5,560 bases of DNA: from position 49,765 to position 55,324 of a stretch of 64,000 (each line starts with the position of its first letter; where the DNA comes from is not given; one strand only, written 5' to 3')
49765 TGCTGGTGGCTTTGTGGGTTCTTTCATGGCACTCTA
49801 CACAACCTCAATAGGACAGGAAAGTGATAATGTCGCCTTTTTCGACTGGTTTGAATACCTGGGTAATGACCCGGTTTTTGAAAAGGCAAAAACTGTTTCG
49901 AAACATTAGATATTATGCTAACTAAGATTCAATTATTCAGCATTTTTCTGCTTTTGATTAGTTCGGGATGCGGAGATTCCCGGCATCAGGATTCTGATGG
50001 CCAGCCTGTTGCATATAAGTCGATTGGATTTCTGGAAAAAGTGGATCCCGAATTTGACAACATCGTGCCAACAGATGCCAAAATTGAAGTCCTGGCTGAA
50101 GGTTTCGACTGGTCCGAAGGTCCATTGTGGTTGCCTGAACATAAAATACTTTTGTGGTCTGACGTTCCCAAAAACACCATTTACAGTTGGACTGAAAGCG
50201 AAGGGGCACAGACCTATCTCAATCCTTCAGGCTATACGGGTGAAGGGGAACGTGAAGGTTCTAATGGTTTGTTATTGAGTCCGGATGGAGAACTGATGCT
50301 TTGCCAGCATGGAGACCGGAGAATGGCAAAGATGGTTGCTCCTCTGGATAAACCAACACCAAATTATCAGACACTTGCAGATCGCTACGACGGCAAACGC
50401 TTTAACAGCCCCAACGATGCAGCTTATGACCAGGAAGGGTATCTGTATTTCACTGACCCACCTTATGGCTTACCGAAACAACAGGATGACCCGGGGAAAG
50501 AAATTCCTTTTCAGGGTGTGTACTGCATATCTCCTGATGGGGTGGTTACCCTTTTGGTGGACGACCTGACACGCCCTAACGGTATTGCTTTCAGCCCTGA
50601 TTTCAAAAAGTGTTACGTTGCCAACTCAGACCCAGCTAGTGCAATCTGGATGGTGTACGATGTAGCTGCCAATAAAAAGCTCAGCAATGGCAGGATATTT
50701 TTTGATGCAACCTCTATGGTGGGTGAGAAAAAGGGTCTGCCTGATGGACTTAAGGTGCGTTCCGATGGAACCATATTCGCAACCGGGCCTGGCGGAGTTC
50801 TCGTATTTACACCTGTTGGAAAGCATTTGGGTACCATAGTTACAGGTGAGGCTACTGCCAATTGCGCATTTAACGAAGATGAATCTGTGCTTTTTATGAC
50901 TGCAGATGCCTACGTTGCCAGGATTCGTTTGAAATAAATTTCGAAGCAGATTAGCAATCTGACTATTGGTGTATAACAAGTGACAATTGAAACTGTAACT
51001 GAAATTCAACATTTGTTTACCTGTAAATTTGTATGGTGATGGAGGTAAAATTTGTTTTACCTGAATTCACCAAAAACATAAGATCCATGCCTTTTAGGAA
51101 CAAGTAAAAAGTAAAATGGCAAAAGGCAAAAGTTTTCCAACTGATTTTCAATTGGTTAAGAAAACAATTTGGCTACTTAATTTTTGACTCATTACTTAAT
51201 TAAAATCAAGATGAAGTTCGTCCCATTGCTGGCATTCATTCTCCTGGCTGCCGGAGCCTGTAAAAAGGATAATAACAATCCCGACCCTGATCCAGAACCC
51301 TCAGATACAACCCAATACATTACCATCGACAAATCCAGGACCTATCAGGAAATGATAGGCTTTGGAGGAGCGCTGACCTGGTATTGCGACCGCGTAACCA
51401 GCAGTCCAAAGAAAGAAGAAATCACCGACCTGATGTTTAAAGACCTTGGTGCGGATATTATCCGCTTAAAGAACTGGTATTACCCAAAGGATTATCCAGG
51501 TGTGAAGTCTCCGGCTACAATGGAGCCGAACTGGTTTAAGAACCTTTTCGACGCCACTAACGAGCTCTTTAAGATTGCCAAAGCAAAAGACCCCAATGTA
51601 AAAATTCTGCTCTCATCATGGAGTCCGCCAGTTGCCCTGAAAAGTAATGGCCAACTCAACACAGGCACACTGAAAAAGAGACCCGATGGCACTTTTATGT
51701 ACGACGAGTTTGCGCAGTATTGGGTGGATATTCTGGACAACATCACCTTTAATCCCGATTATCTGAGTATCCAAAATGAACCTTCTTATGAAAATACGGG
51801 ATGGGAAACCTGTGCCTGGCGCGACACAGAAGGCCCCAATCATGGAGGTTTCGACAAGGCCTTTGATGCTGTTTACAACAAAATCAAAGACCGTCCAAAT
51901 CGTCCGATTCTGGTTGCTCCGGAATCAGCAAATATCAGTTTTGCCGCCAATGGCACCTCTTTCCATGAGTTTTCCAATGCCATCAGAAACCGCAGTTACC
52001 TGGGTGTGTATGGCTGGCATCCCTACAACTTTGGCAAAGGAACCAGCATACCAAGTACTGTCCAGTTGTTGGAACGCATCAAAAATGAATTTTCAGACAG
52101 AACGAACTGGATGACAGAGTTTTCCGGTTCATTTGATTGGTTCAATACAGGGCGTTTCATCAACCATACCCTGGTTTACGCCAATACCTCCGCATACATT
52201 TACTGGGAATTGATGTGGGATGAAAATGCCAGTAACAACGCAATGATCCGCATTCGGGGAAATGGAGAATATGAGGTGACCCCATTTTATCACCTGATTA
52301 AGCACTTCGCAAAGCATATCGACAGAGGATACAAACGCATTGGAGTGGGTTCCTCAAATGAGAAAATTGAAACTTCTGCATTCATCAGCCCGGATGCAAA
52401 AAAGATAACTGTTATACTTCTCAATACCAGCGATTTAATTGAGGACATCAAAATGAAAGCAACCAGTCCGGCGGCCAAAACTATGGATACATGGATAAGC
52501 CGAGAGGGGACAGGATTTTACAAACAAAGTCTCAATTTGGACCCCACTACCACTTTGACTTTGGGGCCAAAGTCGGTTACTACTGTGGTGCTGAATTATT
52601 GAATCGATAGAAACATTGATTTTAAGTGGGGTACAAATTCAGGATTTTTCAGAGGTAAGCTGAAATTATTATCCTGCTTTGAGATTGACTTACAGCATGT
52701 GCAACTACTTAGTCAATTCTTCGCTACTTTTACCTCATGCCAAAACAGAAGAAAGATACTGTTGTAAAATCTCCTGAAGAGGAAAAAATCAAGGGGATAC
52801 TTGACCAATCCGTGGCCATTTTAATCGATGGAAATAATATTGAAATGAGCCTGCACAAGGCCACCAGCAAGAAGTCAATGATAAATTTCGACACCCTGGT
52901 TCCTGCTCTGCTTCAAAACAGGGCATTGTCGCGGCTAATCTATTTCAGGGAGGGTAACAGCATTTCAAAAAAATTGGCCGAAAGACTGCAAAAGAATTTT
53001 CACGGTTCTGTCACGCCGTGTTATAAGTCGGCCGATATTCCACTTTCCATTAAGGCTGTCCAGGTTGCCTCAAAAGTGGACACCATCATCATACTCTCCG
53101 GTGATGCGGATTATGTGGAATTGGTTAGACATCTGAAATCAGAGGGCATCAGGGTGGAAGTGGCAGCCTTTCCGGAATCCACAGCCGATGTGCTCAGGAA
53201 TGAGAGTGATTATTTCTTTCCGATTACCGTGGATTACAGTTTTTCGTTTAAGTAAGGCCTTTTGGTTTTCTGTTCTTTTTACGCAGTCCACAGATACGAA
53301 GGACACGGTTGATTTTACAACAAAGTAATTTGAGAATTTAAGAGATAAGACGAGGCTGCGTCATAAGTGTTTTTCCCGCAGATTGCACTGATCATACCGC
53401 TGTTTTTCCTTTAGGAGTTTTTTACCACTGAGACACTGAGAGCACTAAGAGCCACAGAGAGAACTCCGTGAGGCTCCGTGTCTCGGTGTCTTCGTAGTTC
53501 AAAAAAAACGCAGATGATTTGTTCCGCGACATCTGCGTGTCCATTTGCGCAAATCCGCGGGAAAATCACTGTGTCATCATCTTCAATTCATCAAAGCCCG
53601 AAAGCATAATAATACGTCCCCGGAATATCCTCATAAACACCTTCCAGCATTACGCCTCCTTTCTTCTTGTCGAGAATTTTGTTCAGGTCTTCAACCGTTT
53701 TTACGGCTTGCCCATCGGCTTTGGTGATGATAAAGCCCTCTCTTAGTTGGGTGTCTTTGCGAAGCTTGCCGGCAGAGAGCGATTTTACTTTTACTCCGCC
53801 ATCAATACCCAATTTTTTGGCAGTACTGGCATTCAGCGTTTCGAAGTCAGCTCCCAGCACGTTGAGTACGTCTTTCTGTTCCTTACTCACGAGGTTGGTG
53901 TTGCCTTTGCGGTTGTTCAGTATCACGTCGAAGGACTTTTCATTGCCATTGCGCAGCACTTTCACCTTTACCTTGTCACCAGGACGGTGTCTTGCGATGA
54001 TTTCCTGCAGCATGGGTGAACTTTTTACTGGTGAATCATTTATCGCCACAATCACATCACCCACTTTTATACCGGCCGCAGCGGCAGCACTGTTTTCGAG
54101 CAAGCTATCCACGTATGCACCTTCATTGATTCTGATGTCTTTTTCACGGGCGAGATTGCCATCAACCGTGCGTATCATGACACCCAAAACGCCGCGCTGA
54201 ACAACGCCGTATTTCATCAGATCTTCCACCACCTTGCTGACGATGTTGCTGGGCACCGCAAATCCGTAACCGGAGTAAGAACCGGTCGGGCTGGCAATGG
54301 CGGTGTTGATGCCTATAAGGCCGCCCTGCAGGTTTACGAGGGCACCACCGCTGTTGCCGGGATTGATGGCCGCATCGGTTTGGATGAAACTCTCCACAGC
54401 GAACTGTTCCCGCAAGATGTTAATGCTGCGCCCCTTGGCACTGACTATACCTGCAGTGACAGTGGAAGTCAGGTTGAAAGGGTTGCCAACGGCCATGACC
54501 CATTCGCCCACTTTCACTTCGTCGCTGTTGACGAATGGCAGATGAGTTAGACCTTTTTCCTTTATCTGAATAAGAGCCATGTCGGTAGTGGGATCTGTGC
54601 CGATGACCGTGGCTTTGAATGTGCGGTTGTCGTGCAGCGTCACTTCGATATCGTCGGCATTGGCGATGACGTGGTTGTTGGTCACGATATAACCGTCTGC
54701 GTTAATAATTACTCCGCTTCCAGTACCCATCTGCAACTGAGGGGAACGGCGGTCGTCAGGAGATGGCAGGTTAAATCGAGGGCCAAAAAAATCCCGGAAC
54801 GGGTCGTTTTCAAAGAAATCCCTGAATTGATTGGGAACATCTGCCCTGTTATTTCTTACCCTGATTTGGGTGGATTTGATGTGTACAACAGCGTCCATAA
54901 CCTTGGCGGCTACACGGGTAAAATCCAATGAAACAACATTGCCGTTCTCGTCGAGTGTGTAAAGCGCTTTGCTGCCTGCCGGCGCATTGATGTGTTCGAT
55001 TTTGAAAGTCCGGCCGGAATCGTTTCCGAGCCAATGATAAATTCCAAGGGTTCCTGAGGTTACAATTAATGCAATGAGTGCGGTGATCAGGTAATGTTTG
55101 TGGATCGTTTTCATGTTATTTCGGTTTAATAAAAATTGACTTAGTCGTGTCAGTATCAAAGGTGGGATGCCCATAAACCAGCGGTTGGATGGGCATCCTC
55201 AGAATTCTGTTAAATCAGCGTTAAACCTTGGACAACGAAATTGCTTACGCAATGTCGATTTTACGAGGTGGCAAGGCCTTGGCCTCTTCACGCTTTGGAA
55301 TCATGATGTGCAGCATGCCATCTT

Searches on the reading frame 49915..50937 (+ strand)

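Call 10: search_protein_families(library=pfam, proteins=[window:49915-50937:+])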
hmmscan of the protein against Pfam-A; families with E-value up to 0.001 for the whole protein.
window:49915-50937:+ (340 aa): 1 family
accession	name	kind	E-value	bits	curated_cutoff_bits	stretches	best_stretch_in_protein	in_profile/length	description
PF08450.18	SGL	-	2.1e-41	142.6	26.3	1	66-330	1-244/246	SMP-30/Gluconolactonase/LRE-like region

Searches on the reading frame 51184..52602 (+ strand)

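Call 10: search_protein_families(library=pfam, proteins=[window:51184-52602:+])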
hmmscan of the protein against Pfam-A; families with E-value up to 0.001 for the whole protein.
window:51184-52602:+ (472 aa): 2 families
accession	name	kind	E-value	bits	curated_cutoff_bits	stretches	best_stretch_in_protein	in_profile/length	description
PF17189.10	Glyco_hydro_30C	-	1.1e-06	29.1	22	1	384-468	3-65/65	Glycosyl hydrolase family 30 beta sandwich domain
PF14587.12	Glyco_hydr_30_2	-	6.8e-05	22.8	27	0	131-203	110-186/364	O-Glycosyl hydrolase family 30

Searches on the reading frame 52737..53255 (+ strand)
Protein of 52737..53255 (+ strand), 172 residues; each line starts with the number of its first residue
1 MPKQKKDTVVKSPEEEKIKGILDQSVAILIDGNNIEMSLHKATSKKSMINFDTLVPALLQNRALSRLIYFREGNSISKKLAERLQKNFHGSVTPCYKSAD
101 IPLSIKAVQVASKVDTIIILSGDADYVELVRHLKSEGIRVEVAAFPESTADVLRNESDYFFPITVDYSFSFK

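Call 39: search_protein_families(library=pfam, proteins=[window:52737-53255:+], max_evalue=0.00001)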
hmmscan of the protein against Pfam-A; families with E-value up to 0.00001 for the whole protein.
window:52737-53255:+ (172 aa): 1 family
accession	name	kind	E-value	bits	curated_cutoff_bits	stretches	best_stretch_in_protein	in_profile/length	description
PF01936.24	NYN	-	3.7e-20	73.4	24.2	1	26-163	2-144/145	NYN domain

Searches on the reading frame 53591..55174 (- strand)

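Call 39: search_protein_families(library=pfam, proteins=[window:53591-55174:-], max_evalue=0.00001)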
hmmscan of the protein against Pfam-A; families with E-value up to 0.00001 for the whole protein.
window:53591-55174:- (527 aa): 7 families
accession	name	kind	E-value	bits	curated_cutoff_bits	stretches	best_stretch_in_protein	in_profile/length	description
PF13365.12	Trypsin_2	-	9e-35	121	27.6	1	152-289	1-144/144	Trypsin-like peptidase domain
PF13180.12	PDZ_2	-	1.8e-20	73.5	27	1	328-419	1-80/80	PDZ domain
PF00089.32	Trypsin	-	2.2e-20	73.9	20.6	1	147-315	18-219/220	Trypsin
PF00595.29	PDZ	-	1.2e-13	51.7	23.2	1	327-406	9-80/81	PDZ domain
PF17820.7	PDZ_6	-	6.9e-11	42.2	27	1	355-408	2-54/54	PDZ domain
PF14685.13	PDZ_Tricorn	-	8e-07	29.4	25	0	348-413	18-84/88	Tricorn protease PDZ domain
PF12812.13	PDZ_1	-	2.4e-06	27.9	28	0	436-502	7-73/78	PDZ-like domain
